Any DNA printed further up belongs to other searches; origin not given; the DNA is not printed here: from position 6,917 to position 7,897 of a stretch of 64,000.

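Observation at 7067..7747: Low-GC, reverse-oriented 226-aa gene inside the early block (moron)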

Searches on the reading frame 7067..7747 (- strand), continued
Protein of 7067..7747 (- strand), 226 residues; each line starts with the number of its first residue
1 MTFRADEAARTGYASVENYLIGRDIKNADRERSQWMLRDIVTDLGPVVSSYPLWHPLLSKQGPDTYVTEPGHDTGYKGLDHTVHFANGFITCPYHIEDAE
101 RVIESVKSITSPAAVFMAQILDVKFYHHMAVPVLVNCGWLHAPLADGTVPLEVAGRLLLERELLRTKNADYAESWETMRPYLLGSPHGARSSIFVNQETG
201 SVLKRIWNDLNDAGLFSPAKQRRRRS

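Call 42: list_cluster_members(proteins=[P0038, P0079, P0080, P0041, P0092, P0035])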
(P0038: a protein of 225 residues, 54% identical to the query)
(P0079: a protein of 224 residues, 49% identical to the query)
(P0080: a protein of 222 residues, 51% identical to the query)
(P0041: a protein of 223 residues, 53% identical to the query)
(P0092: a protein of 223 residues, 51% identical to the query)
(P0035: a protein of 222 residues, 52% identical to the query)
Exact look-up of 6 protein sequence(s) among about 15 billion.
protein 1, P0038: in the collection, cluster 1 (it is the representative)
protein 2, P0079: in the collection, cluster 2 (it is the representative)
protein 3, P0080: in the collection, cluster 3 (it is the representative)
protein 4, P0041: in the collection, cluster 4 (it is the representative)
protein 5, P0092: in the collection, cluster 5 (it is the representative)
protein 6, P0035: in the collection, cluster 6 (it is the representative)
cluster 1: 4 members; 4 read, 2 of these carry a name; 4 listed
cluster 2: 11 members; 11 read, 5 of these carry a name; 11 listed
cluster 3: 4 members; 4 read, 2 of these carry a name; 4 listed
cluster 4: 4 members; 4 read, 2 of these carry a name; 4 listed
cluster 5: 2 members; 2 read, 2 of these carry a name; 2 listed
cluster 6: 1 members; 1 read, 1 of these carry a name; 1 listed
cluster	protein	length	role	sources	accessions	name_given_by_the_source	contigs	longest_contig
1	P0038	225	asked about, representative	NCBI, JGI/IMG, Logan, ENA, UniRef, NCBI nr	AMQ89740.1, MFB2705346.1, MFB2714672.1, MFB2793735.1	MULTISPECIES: hypothetical protein [Marinobacter] | Uncharacterized protein n=1 Tax=Marinobacter shengliensis TaxID=1389223 ... | hypothetical protein [Marinobacter sp. LQ44]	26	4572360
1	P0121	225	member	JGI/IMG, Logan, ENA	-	hypothetical protein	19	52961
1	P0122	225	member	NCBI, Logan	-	-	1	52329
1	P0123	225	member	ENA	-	-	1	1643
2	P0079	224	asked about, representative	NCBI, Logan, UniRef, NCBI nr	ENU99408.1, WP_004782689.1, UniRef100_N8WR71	hypothetical protein [Acinetobacter variabilis] | Uncharacterized protein n=1 Tax=Acinetobacter variabilis TaxID=70346 RepID=N8WR71_9GAMM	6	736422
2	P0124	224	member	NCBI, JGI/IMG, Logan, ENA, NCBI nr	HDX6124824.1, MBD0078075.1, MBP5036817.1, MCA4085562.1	hypothetical protein EGK58_014435 [Acinetobacter variabilis] | hypothetical protein | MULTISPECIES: hypothetical protein [Acinetobacter]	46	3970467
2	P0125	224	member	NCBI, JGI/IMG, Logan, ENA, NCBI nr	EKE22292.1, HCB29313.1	MAG: hypothetical protein ACD_6C00871G0008 [uncultured bacterium]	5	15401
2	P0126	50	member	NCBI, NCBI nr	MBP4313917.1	hypothetical protein ITF11_20000, partial [Acinetobacter baumannii] | hypothetical protein [Acinetobacter baumannii]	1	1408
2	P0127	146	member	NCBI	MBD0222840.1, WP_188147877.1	hypothetical protein, partial [Acinetobacter baumannii]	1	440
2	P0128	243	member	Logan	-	-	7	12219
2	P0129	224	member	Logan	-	-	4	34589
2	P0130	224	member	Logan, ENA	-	-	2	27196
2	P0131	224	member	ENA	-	-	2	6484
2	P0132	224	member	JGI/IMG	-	-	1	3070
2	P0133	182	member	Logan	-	-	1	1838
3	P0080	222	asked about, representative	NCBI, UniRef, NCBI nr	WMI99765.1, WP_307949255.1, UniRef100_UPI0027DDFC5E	hypothetical protein RBU55_30255 [Pseudomonas chlororaphis subsp. aurantiaca] | hypothetical protein n=1 Tax=Pseudomonas chlororaphis TaxID=587753 RepID=UPI0027DDFC5E | hypothetical protein [Pseudomonas chlororaphis]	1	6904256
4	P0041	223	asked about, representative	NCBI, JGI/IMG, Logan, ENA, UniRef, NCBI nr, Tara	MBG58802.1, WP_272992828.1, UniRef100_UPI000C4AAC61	MAG: hypothetical protein CMK46_11040 [Porticoccus sp.] | hypothetical protein n=1 Tax=Porticoccus hydrocarbonoclasticus TaxID=1073414 ... | hypothetical protein [Porticoccus hydrocarbonoclasticus]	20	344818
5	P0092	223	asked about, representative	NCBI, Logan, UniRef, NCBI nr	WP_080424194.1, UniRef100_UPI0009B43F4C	hypothetical protein [Burkholderia ubonensis] | hypothetical protein n=1 Tax=Burkholderia ubonensis TaxID=101571 RepID=UPI0009B43F4C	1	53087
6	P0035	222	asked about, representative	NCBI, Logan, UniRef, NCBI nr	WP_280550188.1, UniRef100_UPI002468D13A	hypothetical protein [Halomonas sp. 11-S5] | hypothetical protein n=1 Tax=Halomonas sp. 11-S5 TaxID=2994064 RepID=UPI002468D13A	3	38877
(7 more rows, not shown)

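Call 45: search_protein_representatives(alignment_id=A1)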
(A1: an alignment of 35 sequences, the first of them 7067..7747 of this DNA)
Query: 35 sequences, 222 profile positions. Proteins with E-value up to 0.001 (for the whole library): 399; up to 1e-10: 252; up to 1e-30: 144. The best 150 are listed.
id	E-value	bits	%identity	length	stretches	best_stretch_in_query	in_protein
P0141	7.2e-103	359.4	-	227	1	1-221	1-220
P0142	2.1e-92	325.1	-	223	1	1-221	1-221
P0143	1.0e-86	306.5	-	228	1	1-222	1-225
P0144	1.1e-86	306.4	-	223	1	1-221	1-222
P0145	5.6e-85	300.9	-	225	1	1-222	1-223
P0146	1.0e-78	280.4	-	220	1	2-217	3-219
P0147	2.1e-77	276.1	-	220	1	1-221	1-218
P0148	5.2e-77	274.8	-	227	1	1-221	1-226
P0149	5.9e-77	274.6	-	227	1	1-218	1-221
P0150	3.5e-76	272.1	-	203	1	32-221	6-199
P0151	1.4e-75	270.1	-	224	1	1-221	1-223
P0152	3.4e-75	268.8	-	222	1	1-222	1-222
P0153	3.0e-74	265.8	-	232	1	1-219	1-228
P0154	1.1e-73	264.0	-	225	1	1-222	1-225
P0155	1.5e-73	263.4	-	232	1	1-221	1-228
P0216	6.5e-49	182.9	-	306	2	1-151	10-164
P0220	1.6e-47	178.4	-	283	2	99-221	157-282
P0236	7.0e-42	159.9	-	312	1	3-221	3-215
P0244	1.1e-39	152.8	-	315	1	27-221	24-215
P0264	2.8e-34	135.1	-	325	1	8-221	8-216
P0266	4.0e-34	134.5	-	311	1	30-221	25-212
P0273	2.8e-33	131.8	-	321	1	1-220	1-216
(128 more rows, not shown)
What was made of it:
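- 7067..7747 (-): Protein-coding gene of 226 aa, a divergent member of an unnamed ~222-aa family (WHP invariant; DHT, TCPY and RSS motifs largely kept). 399 clusters at 50% identity in an exhaustive HMM search (call 45).
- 399 clusters in an exhaustive search, nearly all ~220 aa and stand-alone (call 45).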

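Call 47: search_protein_families(library=pfam, proteins=[P0236, P0244, P0264, P0266, P0273, P0216, P0220], max_evalue=0.1)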
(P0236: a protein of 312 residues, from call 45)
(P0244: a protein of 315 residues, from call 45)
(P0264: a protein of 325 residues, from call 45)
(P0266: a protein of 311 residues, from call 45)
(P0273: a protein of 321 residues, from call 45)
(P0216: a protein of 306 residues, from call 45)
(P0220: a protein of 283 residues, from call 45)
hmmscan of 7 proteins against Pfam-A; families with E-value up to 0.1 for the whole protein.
P0236 (312 aa): 0 families

P0244 (315 aa): 0 families

P0264 (325 aa): 0 families

P0266 (311 aa): 0 families

P0273 (321 aa): 0 families

P0216 (306 aa): 0 families

P0220 (283 aa): 0 families

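Call 53: search_protein_families(library=pfam, alignment_id=A2, max_evalue=10)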
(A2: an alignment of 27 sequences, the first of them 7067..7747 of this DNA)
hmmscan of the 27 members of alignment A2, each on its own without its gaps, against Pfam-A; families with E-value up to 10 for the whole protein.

A. member 1, window:7067-7747:- (226 aa): 0 families

B. families by the number of members that match (of 27 scanned): 7 families
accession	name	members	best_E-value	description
PF24412.1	DUF7546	1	0.04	Family of unknown function (DUF7546)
PF07026.16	DUF1317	1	0.072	Protein of unknown function (DUF1317)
PF08328.16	ASL_C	1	0.2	Adenylosuccinate lyase C-terminal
PF17035.10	BET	1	0.21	Bromodomain extra-terminal - transcription regulation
PF20507.4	DUF6733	1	0.22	Family of unknown function (DUF6733)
PF06890.18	Phage_Mu_Gp45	1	0.26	Bacteriophage Mu Gp45, N-terminal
PF21740.2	DUF6866_C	1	0.27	Family of unknown function (DUF6866) C-terminal domain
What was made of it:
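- Tried and rejected: Pfam at E<=10 on 27 diverse members gave only scattered single chance hits (call 53).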

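Call 54: search_solved_structures(query=A2, max_evalue=10)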
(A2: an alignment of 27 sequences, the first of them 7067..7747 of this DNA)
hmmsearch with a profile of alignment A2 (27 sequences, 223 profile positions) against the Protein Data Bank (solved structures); distinct sequences matched with E-value up to 10: 1.
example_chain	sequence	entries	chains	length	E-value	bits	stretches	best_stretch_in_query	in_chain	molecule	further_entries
4w8a_A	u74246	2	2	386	0.85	12.2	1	114-212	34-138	Exo-xyloglucanase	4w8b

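Call 65: search_protein_families(library=padloc, alignment_id=A3, max_evalue=0.00001)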
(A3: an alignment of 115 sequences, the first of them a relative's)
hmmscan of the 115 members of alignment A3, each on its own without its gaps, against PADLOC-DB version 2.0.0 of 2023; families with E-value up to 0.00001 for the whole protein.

A. member 1, L052:8626-9552:+ (308 aa): 0 families

B. families by the number of members that match (of 115 scanned): 260 families (the first 25 are shown)
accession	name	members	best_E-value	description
PDLC04134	mad2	3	3e-19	mads_2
PDLC02707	PbeA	3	2.3e-15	PbeA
PDLC03928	PsyrT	2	0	-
PDLC03960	SngC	2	1.8e-259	-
PDLC02503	BrxHI|BrxHII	2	4.1e-119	BrxHI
PDLC02864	DpdF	2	1.9e-93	DpdF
PDLC02501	BrxHI|BrxHII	2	2.5e-83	BrxHI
PDLC02870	DpdF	2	2.5e-83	DpdF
PDLC02861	DpdF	2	1.5e-77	DpdF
PDLC02865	DpdF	2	3.4e-55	DpdF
PDLC02897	DpdJ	2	3e-37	DpdJ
PDLC03371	MTase_II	2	4.6e-25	Type II methyltransferase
PDLC02863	DpdF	2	2.4e-20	DpdF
PDLC03299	MTase_II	2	1.9e-16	Type II methyltransferase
PDLC03320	MTase_II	2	7.5e-15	Type II methyltransferase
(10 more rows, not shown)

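Call 66: search_protein_families(library=pfam, alignment_id=A3, max_evalue=0.00001)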
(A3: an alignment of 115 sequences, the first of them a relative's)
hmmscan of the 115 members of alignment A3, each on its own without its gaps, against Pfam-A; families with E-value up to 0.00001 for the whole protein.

A. member 1, L052:8626-9552:+ (308 aa): 0 families

B. families by the number of members that match (of 115 scanned): 124 families (the first 25 are shown)
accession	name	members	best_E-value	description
PF00589.27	Phage_integrase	6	4.5e-33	Phage integrase family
PF04851.21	ResIII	5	3.3e-26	Type III restriction enzyme, res subunit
PF00270.35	DEAD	3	8.4e-27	DEAD/DEAH box helicase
PF00271.37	Helicase_C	3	3.1e-15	Helicase conserved C-terminal domain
PF00120.29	Gln-synt_C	2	5.2e-138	Glutamine synthetase, catalytic domain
PF07751.16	Abi_2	2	6.2e-40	Abi-like protein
PF22022.2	Phage_int_M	2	9.1e-31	Phage integrase central domain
PF01555.25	N6_N4_Mtase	2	7e-15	DNA methylase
PF02899.23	Phage_int_SAM_1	2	6.5e-12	Phage integrase, N-terminal SAM-like domain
PF13481.12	AAA_25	2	4.3e-09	AAA domain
PF05960.17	DUF885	1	3.3e-129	Bacterial protein of unknown function (DUF885)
PF02696.19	SelO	1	1.7e-120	Protein adenylyltransferase SelO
PF20473.4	MmeI_Mtase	1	5.9e-116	MmeI, DNA-methyltransferase domain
PF03050.20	DDE_Tnp_IS66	1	6.1e-98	Transposase IS66 family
PF04860.17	Phage_portal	1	9.5e-84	Phage portal protein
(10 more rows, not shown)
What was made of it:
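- PsyrT, SngC, GajA, Abi_2 and MmeI among 115 nearest large neighbours (calls 65, 66).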

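Call 70: search_dna_similar(query=window:7067-7747:-, collection=phages, mode=protein, max_rows=30)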
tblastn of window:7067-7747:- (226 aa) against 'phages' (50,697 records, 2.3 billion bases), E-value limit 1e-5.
No match.

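Call 71: search_dna_similar(query=window:7067-7747:-, collection=plasmids, mode=protein, max_rows=30)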
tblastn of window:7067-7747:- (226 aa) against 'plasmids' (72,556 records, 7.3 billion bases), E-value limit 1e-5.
Records with a match: 200; places in all: 202; records where one place covers at least 80% of the query: 197.
Best place of each record, by identity: <60% 200.
By first word of the organism name: Klebsiella 57; Enterobacter 43; Citrobacter 26; Aeromonas 18; Escherichia 15; Vibrio 8; Serratia 8; Salmonella 8; Ralstonia 3; Raoultella 3; and 8 more.
By predicted mobility (MOB-suite, as given by PLSDB): conjugative 158; non-mobilizable 24; mobilizable 18.
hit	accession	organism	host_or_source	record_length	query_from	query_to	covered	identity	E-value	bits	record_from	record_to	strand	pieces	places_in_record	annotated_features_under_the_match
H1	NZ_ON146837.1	Pseudomonas syringae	-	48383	1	220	97%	50.7%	1e-60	211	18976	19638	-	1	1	hypothetical protein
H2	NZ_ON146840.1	Pseudomonas syringae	-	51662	1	220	91%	52.4%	4e-46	231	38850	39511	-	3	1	none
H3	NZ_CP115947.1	Ralstonia solanacearum MolK2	Musa sp.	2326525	1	220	97%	48.9%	1e-55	197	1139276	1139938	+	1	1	record has no annotation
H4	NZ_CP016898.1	Acinetobacter soli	cell,soil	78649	1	218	96%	46.6%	2e-55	196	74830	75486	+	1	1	hypothetical protein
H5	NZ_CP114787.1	Roseibium sp. Sym1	Symbiodiniaceae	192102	1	220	97%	45.5%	1e-51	186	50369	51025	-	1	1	hypothetical protein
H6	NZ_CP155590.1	Ralstonia solanacearum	Musa sp.,cell culture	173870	24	226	90%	48.3%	2e-49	179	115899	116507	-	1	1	hypothetical protein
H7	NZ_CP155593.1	Ralstonia solanacearum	Musa sp.,cell culture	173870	24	226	90%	48.3%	2e-49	179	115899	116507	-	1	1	hypothetical protein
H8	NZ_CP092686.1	Vibrio campbellii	Hippocampus kuda,Pure isolate,aquarium ...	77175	1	221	98%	36.8%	1e-28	120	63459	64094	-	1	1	hypothetical protein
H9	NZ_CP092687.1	Vibrio campbellii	Hippocampus kuda,Pure isolate,aquarium ...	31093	1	221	98%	36.5%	7e-29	120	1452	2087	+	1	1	hypothetical protein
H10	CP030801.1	Vibrio owensii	shrimp,Pure culture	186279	1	221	98%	36.5%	2e-28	119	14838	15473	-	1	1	hypothetical protein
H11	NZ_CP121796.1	Aeromonas hydrophila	Homo sapiens,plasma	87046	1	224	99%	35.8%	2e-37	145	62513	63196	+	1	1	hypothetical protein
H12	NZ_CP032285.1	Acinetobacter sp. WCHA55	Culture,Sewage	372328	1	207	92%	37.1%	5e-34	135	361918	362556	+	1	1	hypothetical protein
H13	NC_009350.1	Aeromonas salmonicida subsp. salmonicida A449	-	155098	1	221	98%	34.4%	7e-30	123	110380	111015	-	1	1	hypothetical protein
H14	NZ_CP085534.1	Aeromonas salmonicida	Brook charr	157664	1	221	98%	34.4%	7e-30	123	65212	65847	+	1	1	hypothetical protein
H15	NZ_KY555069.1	Aeromonas salmonicida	-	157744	1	221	98%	34.4%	7e-30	123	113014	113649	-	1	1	hypothetical protein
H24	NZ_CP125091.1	Klebsiella pneumoniae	Homo sapiens,urine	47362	1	220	97%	33.9%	1e-27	116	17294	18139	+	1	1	hypothetical protein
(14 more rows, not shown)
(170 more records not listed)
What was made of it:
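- Mobile-element carriage: 200 plasmids, 158 of them conjugative (call 71).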

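Call 72: fold_search(model_id=the predicted structure, library=pdb)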
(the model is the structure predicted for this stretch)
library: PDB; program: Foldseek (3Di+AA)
matches with E <= 10: 243; with E <= 0.001: 0
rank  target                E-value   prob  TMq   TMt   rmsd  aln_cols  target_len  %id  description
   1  4k05_A                3.3e-01  0.13  0.19  0.12  10.9       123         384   13  Crystal structure of a DUF1343 family protein (BF0371) from Bacteroides fragilis NCTC 9343 at 1.65 A resolution (released 2013-04-17)
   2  7psu_A                4.2e-01  0.08  0.19  0.14  14.5       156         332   11  Structure of protein kinase CK2alpha mutant K198R associated with the Okur-Chung Neurodevelopmental Syndrome (released 2022-03-23)
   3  8e05_A                5.4e-01  0.06  0.12  0.02  14.8       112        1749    9  Structure of dimeric LRRK1 (released 2023-08-30)
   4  4v9d_AY               5.8e-01  0.07  0.20  0.24  16.5       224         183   10  Structures of the bacterial ribosome in classical and hybrid states of tRNA binding (released 2014-07-09)
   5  7krn_A                5.8e-01  0.03  0.11  0.04   9.2        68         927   15  Structure of SARS-CoV-2 backtracked complex bound to nsp13 helicase - nsp13(1)-BTC (released 2021-04-21)
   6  2cfh_A                6.9e-01  0.09  0.18  0.24  15.0       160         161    8  Structure of the Bet3-TPC6B core of TRAPP (released 2006-07-12)
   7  2j3w_E                7.4e-01  0.05  0.15  0.21  16.1       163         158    7  The crystal structure of the bet3-trs31-sedlin complex. (released 2006-11-27)
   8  6kny_A                8.4e-01  0.10  0.18  0.23  14.2       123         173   12  Structure of Amuc_1100 without transmembrane region from Akkermansia muciniphila (released 2020-04-15)
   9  5mnw_MODEL_1_A        8.9e-01  0.10  0.20  0.22  15.0       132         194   13  Solution structure of the cinaciguat bound human beta1 H-NOX. (released 2018-06-13)
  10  9gro_A                9.5e-01  0.02  0.11  0.07  18.5       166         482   10  Crystal structure of the engineered C-terminal phosphatase domain from Saccharomyces cerevisiae Vip1 in complex with 1 (released 2025-02-26)
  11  6sta_A                1.1e+00  0.02  0.11  0.13  12.9        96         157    8  Crystal structure of the strawberry pathogenesis-related 10 (PR-10) Fra a 1.02 protein, E46A D48A mutant (released 2019-12-18)
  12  6zgp_C                1.1e+00  0.01  0.14  0.10  17.9       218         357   11  Crystal structure of the quaternary ammonium Rieske monooxygenase CntA in complex with inhibitor MMV12 (MMV020670) (released 2020-11-18)
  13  3p51                  1.2e+00  0.02  0.12  0.16  13.9       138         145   14  Three-dimensional structure of protein Q2Y8N9_NITMU from nitrosospira multiformis, Northeast structural genomics consort (released 2010-10-27)
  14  3kxc_A                1.4e+00  0.06  0.17  0.23  15.6       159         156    7  Mutant transport protein (released 2010-04-21)
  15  7obz_A                1.4e+00  0.02  0.11  0.13  15.2       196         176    9  Structure of RsLOV D109G (released 2021-06-30)
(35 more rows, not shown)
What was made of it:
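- On Solved anti-defence proteins (Acb1, Apyc1, Tad1/2, Gad1, ArdA, KlcA and others in the PDB): Foldseek against PDB found nothing at E<=1e-3 (call 72).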

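Call 73: get_annotated_region(hit=H24, flank=9000)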
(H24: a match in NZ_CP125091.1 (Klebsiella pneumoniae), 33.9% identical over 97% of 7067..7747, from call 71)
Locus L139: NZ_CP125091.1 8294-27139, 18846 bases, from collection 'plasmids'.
description: Klebsiella pneumoniae strain BAK085 plasmid pBAK085c, complete sequence
organism: Klebsiella pneumoniae (NCBI taxid 573)
taxonomy: Bacteria; Pseudomonadota; Gammaproteobacteria; Enterobacterales; Enterobacteriaceae; Klebsiella; Klebsiella pneumoniae
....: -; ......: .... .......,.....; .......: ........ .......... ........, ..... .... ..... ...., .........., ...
typing (MOB-suite, as given by PLSDB): non-mobilizable; replicon IncN,rep_cluster_2183
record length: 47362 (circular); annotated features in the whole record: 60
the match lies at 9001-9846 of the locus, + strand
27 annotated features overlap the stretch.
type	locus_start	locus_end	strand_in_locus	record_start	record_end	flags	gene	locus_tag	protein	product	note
CDS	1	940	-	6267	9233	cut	-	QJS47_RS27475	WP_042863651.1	Tn3 family transposase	-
CDS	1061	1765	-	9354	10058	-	-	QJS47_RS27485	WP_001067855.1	IS6-like element IS26 family transposase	-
CDS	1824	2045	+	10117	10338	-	-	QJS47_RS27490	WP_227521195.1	ProQ/FINO family protein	-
CDS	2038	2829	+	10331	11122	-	-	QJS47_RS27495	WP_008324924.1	DsbA family protein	-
CDS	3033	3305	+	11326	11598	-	-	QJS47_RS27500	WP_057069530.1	hypothetical protein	-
CDS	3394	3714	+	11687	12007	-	-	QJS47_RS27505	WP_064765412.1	hypothetical protein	-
CDS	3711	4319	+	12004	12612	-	-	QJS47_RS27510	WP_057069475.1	DUF2726 domain-containing protein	-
CDS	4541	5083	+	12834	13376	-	-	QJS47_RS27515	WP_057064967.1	hypothetical protein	-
CDS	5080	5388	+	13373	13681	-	-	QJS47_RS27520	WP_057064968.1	hypothetical protein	-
CDS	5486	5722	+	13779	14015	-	-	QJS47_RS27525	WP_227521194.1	hypothetical protein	-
CDS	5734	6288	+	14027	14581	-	-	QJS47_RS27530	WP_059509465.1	phospholipase D family protein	-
CDS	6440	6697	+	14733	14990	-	repA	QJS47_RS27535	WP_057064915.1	replication regulatory protein RepA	-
CDS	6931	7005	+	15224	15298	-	tap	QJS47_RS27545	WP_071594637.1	RepA leader peptide Tap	GO:0006276 - plasmid maintenance [Evidence IEA]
CDS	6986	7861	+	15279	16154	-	repA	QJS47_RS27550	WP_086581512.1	incFII family plasmid replication initiator RepA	GO:0006276 - plasmid maintenance [Evidence IEA]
CDS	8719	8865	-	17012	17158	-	-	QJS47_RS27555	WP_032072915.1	hypothetical protein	-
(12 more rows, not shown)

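Call 74: get_annotated_region(hit=H1, flank=8000)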
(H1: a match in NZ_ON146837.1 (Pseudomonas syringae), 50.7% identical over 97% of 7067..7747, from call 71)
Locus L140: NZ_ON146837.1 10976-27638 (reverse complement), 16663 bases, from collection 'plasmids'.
description: Pseudomonas syringae strain Psy0479 plasmid pPsy0479b, complete sequence
organism: Pseudomonas syringae (NCBI taxid 317)
taxonomy: Bacteria; Pseudomonadota; Gammaproteobacteria; Pseudomonadales; Pseudomonadaceae; Pseudomonas; Pseudomonas syringae
host: -; source: -; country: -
typing (MOB-suite, as given by PLSDB): non-mobilizable; replicon rep_cluster_356
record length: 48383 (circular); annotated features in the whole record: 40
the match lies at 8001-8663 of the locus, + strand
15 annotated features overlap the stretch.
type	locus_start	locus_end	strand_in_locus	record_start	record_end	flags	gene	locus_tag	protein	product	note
CDS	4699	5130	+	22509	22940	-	-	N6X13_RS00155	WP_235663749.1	type III effector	-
CDS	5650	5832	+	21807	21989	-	-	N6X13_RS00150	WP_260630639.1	type III secretion system effector protein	-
CDS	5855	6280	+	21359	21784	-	-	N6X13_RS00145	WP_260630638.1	type III secretion system effector protein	-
CDS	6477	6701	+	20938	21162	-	-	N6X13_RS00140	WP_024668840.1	carbon storage regulator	-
CDS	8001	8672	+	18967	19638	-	-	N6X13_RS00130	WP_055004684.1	hypothetical protein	-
CDS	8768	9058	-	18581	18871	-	-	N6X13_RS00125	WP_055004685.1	addiction module antidote protein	-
CDS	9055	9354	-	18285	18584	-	-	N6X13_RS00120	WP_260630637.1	type II toxin-antitoxin system RelE/ParE family toxin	-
CDS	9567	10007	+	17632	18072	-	-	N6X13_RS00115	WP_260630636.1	AAA family ATPase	-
CDS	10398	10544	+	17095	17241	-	-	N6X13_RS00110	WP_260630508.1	ribbon-helix-helix protein, CopG family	GO:0006355 - regulation of DNA-templated transcription [Evidence IEA]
CDS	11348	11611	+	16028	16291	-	-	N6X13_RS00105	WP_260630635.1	phosphoribosyltransferase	-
CDS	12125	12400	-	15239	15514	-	-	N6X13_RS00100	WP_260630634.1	helix-turn-helix domain-containing protein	-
CDS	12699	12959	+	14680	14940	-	-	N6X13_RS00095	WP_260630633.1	ribbon-helix-helix domain-containing protein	-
CDS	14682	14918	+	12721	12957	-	-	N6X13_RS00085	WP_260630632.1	hypothetical protein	-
CDS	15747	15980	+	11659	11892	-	-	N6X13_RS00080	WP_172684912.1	hypothetical protein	-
CDS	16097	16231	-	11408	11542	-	-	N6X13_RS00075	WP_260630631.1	hypothetical protein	-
